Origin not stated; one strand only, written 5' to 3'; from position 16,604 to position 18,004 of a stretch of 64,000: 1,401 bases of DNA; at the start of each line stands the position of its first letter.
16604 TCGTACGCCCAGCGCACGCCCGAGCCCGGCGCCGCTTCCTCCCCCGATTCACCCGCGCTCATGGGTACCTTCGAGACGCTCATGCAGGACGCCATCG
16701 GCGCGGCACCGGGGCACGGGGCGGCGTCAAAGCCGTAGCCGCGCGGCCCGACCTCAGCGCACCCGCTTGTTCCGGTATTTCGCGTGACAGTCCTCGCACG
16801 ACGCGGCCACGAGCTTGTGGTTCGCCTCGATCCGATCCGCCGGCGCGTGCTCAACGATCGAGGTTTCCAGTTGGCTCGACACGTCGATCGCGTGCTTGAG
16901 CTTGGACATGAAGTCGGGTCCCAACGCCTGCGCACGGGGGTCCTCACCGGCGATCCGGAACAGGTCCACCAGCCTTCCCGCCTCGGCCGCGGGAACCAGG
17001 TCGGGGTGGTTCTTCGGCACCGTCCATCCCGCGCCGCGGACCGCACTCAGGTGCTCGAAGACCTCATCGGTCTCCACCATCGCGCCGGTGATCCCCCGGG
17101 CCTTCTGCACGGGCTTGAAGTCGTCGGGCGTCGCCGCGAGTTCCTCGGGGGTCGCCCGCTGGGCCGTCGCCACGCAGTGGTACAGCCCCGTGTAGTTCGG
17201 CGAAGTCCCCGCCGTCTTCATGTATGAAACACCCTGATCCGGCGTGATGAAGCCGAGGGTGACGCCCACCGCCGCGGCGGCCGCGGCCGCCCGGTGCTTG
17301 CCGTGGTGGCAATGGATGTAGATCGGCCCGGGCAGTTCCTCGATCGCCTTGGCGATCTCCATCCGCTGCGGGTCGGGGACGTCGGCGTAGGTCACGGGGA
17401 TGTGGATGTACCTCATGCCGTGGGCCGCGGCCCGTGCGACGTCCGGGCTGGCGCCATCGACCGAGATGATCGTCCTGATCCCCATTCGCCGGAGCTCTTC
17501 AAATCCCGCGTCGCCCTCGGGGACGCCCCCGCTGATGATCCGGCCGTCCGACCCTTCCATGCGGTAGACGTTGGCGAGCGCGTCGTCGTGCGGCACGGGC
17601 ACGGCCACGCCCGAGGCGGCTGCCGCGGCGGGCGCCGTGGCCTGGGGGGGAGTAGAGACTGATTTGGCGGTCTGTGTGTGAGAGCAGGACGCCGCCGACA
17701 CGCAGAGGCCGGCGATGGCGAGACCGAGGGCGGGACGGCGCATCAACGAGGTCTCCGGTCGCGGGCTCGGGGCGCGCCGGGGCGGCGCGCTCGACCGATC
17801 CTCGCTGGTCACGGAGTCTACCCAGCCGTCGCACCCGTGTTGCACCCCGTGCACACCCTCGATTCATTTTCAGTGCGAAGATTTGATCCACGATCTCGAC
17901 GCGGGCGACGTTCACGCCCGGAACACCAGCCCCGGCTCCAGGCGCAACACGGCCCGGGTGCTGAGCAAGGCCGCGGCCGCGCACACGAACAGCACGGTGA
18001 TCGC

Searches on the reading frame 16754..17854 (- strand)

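Call 70: search_protein_families(library=pfam, proteins=[window:16754-17854:-], max_evalue=0.0001)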
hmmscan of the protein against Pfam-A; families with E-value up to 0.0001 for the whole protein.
window:16754-17854:- (366 aa): 3 families
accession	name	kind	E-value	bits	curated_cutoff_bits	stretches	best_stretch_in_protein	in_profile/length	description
PF22785.1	Tc-R-P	-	2.1e-05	25.5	27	1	117-196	15-100/106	Polymorphic toxin system, DSP-PTPase phosphatase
PF22784.1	PTP-SAK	-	3.4e-05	24.4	27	1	111-207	17-119/153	Swiss Army Knife protein, DSP-PTPase phosphatase domain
PF22741.1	PTP-NADK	-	6.9e-05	22.7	27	0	102-193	26-125/163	DSP-PTPase phosphatase fused to NAD+ Kinase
